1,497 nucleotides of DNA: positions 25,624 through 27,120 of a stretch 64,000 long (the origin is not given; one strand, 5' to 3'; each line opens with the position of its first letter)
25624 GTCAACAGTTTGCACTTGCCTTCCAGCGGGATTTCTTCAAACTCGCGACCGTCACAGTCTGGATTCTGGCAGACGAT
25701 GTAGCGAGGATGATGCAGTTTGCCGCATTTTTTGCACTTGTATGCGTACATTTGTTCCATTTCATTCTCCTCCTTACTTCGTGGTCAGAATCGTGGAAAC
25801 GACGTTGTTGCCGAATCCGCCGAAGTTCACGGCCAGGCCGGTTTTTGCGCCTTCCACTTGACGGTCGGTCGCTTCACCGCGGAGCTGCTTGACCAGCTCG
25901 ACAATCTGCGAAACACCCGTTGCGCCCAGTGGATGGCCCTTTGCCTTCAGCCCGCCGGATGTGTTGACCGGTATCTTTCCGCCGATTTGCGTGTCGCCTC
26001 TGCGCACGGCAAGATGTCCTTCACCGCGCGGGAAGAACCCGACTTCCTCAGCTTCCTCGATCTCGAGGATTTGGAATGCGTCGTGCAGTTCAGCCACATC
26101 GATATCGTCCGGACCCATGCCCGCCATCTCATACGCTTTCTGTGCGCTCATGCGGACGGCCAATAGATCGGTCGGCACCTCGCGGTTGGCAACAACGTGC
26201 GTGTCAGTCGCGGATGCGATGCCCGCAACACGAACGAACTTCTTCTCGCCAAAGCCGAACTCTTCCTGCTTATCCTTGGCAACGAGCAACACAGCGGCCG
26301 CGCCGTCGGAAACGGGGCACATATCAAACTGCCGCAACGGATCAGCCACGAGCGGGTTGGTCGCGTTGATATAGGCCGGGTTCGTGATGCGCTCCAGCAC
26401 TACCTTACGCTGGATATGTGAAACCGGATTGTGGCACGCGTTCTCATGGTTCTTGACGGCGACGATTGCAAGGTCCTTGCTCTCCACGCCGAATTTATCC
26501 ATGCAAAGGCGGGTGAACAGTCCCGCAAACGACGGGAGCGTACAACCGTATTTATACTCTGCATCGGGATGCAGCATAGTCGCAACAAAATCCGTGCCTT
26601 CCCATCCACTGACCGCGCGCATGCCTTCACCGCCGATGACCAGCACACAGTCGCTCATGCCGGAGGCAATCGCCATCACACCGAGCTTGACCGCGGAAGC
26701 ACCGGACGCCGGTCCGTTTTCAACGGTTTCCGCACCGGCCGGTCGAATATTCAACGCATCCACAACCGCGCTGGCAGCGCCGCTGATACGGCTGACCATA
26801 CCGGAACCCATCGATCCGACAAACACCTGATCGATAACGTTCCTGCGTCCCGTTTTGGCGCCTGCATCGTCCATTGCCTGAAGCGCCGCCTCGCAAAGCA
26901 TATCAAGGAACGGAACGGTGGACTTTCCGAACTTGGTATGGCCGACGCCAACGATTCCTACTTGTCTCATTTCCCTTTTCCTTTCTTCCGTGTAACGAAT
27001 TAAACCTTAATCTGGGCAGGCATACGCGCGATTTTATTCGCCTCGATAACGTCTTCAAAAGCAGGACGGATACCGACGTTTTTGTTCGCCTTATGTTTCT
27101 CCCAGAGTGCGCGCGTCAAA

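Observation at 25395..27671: Thiolase-fold protein without the canonical catalytic cysteines, paired with DUF35 and led by a GNAT-like protein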

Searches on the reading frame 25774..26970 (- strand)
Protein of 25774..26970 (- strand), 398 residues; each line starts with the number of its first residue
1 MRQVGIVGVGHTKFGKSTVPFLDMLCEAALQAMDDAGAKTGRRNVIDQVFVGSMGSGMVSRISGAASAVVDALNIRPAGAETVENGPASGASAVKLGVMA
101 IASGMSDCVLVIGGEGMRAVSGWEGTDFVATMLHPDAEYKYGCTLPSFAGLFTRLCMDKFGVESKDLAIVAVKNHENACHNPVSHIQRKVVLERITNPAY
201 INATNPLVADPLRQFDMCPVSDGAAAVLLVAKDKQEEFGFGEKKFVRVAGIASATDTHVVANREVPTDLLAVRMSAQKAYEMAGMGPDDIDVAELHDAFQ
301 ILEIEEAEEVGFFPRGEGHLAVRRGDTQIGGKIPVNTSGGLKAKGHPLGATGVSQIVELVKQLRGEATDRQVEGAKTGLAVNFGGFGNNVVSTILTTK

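Call 3: search_protein_families(library=pfam, proteins=[window:25774-26970:-], max_evalue=0.01)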
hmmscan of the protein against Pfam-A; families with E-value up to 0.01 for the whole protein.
window:25774-26970:- (398 aa): 6 families
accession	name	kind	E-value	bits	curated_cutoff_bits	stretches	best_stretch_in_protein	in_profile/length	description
PF22691.2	Thiolase_C_1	-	1.1e-45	155.3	28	1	253-396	2-143/144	Thiolase C-terminal domain-like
PF00108.29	Thiolase_N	-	7.1e-25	88.3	26.4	1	4-232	1-259/260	Thiolase, N-terminal domain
PF02803.24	Thiolase_C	-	2.1e-10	40.8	27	1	274-370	26-104/123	Thiolase, C-terminal domain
PF08545.16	ACP_syn_III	-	0.0023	18.2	24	0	89-124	9-44/80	3-Oxoacyl-[acyl-carrier-protein (ACP)] synthase III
PF00109.32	ketoacyl-synt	-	0.0041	17.2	20.8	0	63-136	151-222/252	Beta-ketoacyl synthase, N-terminal domain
PF02801.28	Ketoacyl-synt_C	-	0.0096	16.4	20.8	0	267-297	22-52/119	Beta-ketoacyl synthase, C-terminal domain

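Call 4: search_protein_families(library=ncbifam, proteins=[window:25774-26970:-], max_evalue=0.01)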
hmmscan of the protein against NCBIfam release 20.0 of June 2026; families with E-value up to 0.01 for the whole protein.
window:25774-26970:- (398 aa): 51 families (the best 25 are shown)
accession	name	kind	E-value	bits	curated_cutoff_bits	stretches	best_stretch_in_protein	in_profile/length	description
NF004720.0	PRK06064.1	subfamily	1.6e-111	372.8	420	1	1-397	1-387/389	thiolase domain-containing protein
NF053570.1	AcCoTHIOL_METTL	equivalog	8.9e-92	307.9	600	1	1-397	1-383/385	acetyl-CoA acetyltransferase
NF005704.0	PRK07516.1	subfamily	8.8e-86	288.3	412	1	2-390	2-381/389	thiolase domain-containing protein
NF009228.0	PRK12578.1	subfamily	1.1e-74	251.4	485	1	2-394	3-384/387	thiolase domain-containing protein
NF004810.0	PRK06157.1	equivalog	3.7e-68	230.5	403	1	2-394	7-392/400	acetyl-CoA acetyltransferase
NF006102.0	PRK08256.1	subfamily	6.5e-68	229.6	436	1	2-395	3-390/394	lipid-transfer protein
NF004982.0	PRK06365.1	equivalog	1.3e-66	225.5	695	2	1-264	15-266/430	thiolase domain-containing protein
NF004715.0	PRK06059.1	equivalog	1.2e-60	205.6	424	1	2-389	4-392/399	lipid-transfer protein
NF004936.0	PRK06289.1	equivalog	2.8e-54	184.4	375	1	13-397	18-403/405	acetyl-CoA acetyltransferase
NF004811.0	PRK06158.1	subfamily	5.6e-53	180.3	421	1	4-397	10-380/384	acetyl-CoA acetyltransferase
NF053628.1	BnzsclthlBbsBGT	equivalog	2.7e-52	177.9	750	1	2-374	5-358/389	benzoylsuccinyl-CoA thiolase subunit BbsB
NF006180.0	PRK08313.1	subfamily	7.2e-48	163.4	514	1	2-386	4-373/389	thiolase domain-containing protein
NF005892.0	PRK07855.1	subfamily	1.2e-42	146.2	469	1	3-379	7-373/390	lipid-transfer protein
NF006010.0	PRK08142.1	subfamily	3.7e-41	141.2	462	1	24-386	28-373/388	thiolase domain-containing protein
NF004721.0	PRK06065.1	equivalog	7.9e-40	136.9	455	1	3-386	11-382/393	thiolase domain-containing protein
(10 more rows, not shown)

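Call 5: search_solved_structures(query=window:25774-26970:-, show_alignments=4, max_evalue=1e-10)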
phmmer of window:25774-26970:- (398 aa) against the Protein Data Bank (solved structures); distinct sequences matched with E-value up to 1e-10: 19.
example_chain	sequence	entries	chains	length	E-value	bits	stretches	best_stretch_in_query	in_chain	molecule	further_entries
7yvy_A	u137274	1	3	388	8.5e-76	258.8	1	1-395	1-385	Acetyl-CoA acetyltransferase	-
4yzo_A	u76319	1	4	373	4.8e-65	223.4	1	4-391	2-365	Putative acyl-CoA acyltransferase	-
6esq_A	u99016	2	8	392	3.9e-60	207.3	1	1-396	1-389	acetoacetyl-CoA thiolase | Acetyl-CoA acetyltransferase thiolase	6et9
6hsj_A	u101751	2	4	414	3.5e-51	177.8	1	3-394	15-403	SCP2-thiolase (type-1)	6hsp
6hrv_A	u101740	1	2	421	3.7e-51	177.7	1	3-394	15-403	SCP2-thiolase (type-1)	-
7pxp_C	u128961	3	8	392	7.7e-49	170.1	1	2-374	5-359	Benzoylsuccinyl-CoA thiolase subunit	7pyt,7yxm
4bia_A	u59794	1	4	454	3.2e-45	158.2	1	10-396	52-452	3-KETOACYL-COA THIOLASE, PUTATIVE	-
3zbl_A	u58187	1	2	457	6.8e-45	157.1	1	10-395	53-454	3-KETOACYL-COA THIOLASE-LIKE PROTEIN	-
3zbk_A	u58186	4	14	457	7.2e-45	157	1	10-395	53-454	3-KETOACYL-COA THIOLASE-LIKE PROTEIN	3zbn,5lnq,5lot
4bi9_A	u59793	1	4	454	9.6e-45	156.6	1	10-396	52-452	3-KETOACYL-COA THIOLASE, PUTATIVE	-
3zbg_A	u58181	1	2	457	1.2e-44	156.2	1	10-395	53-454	3-KETOACYL-COA THIOLASE-LIKE PROTEIN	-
6ok1_A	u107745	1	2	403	4.1e-28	101.9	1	5-365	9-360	Lipid-transfer protein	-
5m3k_C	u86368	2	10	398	1.2e-26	97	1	275-389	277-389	2,4-diacetylphloroglucinol biosynthesis protein PhlC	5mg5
4u4e_A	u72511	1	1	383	2e-26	96.3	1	6-385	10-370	Thiolase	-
9skm_I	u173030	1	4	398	9.3e-26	94.1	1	275-395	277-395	2,4-diacetylphloroglucinol biosynthesis protein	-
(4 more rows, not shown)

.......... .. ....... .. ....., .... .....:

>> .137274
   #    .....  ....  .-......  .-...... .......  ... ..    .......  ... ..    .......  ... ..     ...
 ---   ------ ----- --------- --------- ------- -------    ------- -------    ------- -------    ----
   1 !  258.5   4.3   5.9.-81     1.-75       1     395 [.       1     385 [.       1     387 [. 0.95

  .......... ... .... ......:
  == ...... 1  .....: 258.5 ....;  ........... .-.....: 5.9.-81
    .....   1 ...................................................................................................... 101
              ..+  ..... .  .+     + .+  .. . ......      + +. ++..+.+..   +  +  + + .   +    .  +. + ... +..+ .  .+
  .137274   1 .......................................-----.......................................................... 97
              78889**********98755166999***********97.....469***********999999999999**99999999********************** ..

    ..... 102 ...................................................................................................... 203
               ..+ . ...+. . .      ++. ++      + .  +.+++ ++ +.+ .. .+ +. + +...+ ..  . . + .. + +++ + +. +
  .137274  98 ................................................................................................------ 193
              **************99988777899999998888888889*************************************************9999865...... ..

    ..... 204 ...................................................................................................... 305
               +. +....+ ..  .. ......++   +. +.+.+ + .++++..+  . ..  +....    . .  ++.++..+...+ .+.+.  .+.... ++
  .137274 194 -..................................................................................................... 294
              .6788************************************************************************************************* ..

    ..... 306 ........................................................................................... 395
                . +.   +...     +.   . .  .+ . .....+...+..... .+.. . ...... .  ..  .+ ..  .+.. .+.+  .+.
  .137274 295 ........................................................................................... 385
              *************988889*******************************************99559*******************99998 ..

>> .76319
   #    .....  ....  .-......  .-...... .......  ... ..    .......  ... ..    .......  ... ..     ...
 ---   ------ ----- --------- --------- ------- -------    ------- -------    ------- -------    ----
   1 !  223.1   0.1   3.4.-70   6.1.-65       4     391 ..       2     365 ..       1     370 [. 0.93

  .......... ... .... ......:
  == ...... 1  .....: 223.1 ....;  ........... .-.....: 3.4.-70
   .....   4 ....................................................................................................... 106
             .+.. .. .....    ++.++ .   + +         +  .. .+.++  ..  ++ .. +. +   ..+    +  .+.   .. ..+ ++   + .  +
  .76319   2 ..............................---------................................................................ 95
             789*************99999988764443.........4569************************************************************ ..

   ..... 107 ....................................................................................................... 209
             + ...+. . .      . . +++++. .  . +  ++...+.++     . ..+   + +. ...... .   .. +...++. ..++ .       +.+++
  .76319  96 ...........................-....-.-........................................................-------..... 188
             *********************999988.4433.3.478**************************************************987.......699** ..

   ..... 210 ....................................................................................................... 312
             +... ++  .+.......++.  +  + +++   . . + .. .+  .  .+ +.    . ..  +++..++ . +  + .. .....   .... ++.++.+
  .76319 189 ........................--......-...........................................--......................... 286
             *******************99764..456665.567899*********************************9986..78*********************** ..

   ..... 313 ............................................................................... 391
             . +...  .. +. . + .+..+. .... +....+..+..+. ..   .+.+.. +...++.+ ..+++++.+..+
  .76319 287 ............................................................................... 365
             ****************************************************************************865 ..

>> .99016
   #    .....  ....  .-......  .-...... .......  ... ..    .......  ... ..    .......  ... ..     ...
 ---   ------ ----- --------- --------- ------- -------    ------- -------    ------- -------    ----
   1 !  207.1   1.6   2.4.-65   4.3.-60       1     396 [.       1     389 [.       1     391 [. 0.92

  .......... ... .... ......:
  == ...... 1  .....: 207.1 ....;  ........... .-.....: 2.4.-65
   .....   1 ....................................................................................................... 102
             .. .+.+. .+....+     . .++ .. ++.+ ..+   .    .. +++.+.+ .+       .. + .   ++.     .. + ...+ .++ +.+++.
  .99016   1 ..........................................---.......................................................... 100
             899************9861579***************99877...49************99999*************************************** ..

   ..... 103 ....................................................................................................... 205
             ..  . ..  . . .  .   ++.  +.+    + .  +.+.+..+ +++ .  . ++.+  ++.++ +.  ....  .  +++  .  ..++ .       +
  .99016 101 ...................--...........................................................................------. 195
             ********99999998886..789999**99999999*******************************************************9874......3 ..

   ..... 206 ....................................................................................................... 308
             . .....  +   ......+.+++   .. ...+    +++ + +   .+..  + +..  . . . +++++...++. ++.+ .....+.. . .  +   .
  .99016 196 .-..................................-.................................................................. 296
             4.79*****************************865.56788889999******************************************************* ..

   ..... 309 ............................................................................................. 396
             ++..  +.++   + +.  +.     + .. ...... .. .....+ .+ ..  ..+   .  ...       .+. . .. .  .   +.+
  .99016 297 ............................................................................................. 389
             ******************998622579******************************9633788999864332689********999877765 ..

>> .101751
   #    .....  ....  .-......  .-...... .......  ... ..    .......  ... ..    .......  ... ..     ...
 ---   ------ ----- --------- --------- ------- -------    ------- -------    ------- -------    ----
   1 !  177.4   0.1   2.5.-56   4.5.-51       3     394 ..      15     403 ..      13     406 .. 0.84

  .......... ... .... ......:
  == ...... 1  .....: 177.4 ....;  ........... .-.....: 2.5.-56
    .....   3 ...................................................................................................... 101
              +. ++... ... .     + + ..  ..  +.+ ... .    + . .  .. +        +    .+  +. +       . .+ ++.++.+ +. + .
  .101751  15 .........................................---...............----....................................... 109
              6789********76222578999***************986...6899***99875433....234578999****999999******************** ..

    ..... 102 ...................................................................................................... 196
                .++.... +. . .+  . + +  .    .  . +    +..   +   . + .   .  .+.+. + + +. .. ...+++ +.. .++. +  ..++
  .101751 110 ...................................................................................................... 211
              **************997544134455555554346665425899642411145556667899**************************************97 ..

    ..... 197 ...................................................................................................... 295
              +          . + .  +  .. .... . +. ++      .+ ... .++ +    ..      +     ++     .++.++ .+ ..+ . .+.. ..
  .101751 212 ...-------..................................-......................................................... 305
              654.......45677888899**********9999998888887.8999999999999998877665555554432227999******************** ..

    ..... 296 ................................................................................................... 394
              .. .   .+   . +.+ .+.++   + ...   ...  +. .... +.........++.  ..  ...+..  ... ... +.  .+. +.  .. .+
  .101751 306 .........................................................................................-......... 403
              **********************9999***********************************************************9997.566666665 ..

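Call 11: find_homologous_proteins(query=window:25774-26970:-, max_evalue=1e-20)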
Query window:25774-26970:- (398 aa): 7988 proteins with E <= 1e-20 among 8000 candidates; the best 120 are listed.
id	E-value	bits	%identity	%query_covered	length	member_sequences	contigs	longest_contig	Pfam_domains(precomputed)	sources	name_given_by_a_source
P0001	2.1e-259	878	100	100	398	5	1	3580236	PF02803.25,PF00108.30,PF22691.3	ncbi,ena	-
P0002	4.6e-247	837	95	100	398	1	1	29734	PF02803.25,PF00108.30,PF22691.3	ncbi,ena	-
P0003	2.3e-245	832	93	100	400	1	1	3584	PF02803.25,PF00108.30,PF22691.3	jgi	-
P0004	5.5e-244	827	93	100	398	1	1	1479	PF02803.25,PF00108.30,PF22691.3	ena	-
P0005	2.0e-243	825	93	100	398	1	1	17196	PF02803.25,PF00108.30,PF22691.3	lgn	-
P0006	3.8e-243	824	93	100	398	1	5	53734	PF02803.25,PF00108.30,PF22691.3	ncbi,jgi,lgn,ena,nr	ncbi:MAG TPA: acetyl-CoA acetyltransferase [Eubacteriales bacterium]|nr:acetyl-CoA acetyltransferase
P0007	5.4e-243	824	93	100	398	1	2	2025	PF02803.25,PF00108.30,PF22691.3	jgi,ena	-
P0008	1.8e-241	819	92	100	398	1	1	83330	PF02803.25,PF00108.30,PF22691.3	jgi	jgi:acetyl-CoA C-acetyltransferase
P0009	2.3e-240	815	92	100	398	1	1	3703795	PF02803.25,PF00108.30,PF22691.3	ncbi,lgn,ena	-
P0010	3.1e-240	815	91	100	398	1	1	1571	PF02803.25,PF00108.30,PF22691.3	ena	-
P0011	3.6e-239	811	92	100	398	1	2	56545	PF02803.25,PF00108.30,PF22691.3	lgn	-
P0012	3.7e-239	811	92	100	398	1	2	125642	PF02803.25,PF00108.30,PF22691.3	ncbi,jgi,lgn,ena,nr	ncbi:MAG TPA: acetyl-CoA acetyltransferase [Clostridia bacterium]|jgi:acetyl-CoA C-acetyltransferase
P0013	4.1e-239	811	91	100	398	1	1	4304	PF02803.25,PF00108.30,PF22691.3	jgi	-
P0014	4.6e-239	811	91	100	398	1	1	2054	PF02803.25,PF00108.30,PF22691.3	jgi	-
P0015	1.4e-238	809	91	100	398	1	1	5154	PF02803.25,PF00108.30,PF22691.3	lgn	-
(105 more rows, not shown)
